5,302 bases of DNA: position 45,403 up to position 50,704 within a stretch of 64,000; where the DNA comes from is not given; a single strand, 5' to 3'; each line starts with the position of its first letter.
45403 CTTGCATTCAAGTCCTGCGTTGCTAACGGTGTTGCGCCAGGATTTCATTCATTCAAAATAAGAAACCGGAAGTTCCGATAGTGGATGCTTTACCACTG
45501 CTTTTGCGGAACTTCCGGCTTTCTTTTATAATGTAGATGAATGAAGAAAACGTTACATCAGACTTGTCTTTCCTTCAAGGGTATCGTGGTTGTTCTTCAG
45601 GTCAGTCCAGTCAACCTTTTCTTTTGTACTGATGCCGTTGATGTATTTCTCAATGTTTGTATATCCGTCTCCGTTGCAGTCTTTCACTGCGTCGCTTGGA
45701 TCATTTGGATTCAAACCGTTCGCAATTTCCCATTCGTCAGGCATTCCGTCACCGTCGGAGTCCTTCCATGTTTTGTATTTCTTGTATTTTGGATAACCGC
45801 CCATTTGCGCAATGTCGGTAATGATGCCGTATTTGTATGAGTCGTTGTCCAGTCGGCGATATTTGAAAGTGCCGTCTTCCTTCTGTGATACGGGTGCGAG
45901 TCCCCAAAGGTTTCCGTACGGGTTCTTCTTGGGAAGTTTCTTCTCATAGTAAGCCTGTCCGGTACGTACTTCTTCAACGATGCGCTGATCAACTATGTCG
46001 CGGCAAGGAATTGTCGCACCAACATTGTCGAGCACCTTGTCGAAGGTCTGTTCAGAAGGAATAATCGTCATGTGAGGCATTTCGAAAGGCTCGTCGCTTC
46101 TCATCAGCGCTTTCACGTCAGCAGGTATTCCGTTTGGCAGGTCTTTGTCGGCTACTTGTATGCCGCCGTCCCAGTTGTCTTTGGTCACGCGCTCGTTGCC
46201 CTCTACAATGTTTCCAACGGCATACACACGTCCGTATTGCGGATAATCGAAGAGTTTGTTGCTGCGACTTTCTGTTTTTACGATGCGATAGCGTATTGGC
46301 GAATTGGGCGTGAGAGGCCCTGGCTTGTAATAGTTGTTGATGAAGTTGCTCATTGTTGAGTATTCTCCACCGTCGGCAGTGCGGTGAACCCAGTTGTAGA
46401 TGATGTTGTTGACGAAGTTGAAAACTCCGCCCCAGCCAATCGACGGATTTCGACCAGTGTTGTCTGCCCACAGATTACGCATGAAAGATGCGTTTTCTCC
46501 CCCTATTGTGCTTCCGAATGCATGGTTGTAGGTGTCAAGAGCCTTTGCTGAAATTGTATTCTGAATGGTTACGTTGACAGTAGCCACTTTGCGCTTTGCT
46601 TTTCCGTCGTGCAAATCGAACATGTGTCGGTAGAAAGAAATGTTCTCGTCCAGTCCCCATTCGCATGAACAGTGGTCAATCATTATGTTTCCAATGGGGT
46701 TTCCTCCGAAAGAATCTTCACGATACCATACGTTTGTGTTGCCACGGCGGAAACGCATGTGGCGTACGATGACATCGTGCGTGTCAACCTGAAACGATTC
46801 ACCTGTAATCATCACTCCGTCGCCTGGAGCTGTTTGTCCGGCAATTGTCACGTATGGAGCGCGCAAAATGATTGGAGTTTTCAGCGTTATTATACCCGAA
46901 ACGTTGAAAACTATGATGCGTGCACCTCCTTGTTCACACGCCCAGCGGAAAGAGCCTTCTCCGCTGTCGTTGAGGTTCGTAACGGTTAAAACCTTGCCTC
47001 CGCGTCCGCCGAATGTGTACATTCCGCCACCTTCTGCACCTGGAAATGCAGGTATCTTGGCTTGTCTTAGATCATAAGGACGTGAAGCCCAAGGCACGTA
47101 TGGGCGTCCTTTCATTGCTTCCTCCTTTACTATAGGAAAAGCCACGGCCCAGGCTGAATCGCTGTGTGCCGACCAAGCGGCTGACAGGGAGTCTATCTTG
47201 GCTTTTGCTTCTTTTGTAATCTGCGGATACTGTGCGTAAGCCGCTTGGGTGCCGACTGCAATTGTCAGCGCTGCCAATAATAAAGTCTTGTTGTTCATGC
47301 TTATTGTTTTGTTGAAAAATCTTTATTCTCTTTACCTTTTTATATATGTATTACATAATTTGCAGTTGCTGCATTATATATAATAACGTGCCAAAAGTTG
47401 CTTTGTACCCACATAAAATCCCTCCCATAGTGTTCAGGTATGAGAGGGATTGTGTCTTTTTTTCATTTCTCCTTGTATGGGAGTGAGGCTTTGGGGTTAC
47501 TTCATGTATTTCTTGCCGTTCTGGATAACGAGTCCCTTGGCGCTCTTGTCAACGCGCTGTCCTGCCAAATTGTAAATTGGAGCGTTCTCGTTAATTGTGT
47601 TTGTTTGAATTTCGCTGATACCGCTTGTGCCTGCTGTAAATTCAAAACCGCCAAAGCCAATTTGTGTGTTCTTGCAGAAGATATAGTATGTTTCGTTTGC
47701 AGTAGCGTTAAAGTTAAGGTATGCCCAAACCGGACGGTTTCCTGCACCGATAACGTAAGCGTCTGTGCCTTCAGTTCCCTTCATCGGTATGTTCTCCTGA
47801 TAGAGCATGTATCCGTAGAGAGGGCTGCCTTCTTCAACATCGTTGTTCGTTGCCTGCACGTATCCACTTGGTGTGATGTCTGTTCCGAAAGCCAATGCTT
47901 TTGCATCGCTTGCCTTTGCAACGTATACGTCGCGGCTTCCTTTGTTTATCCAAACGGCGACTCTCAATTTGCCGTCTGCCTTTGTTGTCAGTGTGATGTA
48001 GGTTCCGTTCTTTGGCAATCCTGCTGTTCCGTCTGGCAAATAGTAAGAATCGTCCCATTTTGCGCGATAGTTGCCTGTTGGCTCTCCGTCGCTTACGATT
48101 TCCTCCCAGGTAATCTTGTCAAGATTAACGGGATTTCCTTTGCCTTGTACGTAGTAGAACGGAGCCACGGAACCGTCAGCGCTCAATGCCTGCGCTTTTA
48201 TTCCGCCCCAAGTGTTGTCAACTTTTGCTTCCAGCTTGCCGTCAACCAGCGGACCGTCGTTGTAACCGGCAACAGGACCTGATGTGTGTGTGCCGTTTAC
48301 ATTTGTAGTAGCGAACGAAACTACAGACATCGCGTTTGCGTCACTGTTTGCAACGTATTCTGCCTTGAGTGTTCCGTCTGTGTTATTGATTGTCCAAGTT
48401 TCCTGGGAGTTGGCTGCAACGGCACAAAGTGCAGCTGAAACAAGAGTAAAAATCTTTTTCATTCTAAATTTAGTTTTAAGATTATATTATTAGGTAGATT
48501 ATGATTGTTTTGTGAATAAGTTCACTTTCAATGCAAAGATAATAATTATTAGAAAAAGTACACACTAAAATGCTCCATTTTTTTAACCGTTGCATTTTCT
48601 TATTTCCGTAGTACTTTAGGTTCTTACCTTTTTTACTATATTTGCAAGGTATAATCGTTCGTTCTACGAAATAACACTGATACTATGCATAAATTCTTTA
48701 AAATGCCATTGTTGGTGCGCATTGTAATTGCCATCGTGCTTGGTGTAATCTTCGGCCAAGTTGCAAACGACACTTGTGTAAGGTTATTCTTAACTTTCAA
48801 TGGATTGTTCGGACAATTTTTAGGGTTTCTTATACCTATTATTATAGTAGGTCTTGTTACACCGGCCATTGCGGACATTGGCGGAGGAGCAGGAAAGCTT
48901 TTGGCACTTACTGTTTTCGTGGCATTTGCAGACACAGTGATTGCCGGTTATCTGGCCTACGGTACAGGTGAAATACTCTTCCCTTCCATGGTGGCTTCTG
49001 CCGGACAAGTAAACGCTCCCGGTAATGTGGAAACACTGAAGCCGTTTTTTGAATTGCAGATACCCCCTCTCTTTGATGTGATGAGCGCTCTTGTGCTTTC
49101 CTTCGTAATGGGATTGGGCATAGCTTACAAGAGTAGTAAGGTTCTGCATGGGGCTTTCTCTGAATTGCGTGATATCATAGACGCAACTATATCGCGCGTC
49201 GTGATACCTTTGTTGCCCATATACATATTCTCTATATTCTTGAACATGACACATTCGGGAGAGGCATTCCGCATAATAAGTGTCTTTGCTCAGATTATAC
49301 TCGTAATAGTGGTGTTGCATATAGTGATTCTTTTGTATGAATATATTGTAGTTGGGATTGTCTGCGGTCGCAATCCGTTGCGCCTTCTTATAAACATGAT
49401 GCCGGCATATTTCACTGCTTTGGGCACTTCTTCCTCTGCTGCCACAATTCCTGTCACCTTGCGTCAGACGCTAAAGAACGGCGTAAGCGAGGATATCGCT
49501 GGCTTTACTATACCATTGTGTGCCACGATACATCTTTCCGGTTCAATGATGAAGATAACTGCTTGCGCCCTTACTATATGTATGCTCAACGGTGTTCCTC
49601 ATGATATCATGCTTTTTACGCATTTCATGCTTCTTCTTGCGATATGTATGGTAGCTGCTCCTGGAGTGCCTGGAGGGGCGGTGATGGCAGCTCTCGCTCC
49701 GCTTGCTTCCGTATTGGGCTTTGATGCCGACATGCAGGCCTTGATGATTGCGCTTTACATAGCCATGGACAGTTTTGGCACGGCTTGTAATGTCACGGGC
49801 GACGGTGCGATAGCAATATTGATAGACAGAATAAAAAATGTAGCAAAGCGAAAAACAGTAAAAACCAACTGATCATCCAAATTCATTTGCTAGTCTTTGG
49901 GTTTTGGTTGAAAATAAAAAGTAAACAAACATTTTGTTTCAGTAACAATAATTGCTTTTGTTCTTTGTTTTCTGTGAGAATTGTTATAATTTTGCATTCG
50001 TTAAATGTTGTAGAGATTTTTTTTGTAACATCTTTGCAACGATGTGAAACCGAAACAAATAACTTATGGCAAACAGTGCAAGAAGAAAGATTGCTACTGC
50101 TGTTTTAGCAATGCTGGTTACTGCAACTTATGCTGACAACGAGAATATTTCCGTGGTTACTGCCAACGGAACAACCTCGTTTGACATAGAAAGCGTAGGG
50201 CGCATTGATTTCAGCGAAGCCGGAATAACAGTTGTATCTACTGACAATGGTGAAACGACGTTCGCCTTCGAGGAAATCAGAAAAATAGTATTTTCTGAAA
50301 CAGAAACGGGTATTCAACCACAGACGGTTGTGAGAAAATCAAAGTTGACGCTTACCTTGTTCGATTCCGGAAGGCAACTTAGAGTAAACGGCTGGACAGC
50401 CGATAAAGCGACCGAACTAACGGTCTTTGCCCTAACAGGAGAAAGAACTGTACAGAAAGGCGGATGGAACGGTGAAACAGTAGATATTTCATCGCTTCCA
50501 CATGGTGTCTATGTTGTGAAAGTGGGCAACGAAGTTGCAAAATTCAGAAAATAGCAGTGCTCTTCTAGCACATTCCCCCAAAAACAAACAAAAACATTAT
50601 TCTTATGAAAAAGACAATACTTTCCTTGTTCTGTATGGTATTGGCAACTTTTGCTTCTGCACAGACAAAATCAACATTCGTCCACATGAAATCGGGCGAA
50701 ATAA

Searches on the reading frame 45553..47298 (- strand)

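Call 5: search_protein_families(library=pfam, proteins=[window:45553-47298:-], max_evalue=0.01)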
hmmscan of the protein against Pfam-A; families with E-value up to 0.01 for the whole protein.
window:45553-47298:- (581 aa): 1 family
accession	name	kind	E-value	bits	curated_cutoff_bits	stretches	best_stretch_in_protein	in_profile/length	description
PF18884.5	TSP3_bac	-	0.00012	22.2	25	1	513-534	1-22/22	Bacterial TSP3 repeat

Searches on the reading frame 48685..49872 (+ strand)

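Call 15: search_protein_families(library=pfam, proteins=[window:48685-49872:+], max_evalue=0.0001)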
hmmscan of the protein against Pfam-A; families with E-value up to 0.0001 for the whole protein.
window:48685-49872:+ (395 aa): 1 family
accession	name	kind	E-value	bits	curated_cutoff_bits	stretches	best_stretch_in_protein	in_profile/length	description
PF00375.23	SDF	-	1.4e-85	288.1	27.9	1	9-382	1-386/387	Sodium:dicarboxylate symporter family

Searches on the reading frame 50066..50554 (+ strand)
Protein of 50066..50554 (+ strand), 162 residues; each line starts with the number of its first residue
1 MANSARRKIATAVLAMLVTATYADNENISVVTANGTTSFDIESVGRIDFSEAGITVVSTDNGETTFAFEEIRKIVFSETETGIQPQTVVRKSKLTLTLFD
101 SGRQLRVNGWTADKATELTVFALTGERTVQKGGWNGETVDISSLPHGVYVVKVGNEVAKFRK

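Call 15: search_protein_families(library=pfam, proteins=[window:50066-50554:+], max_evalue=0.0001)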
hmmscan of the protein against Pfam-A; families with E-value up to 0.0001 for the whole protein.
window:50066-50554:+ (162 aa): 1 family
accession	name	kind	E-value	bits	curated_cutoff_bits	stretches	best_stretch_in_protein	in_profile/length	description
PF18962.6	Por_Secre_tail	-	2.4e-05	25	27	1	112-158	18-67/75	Secretion system C-terminal sorting domain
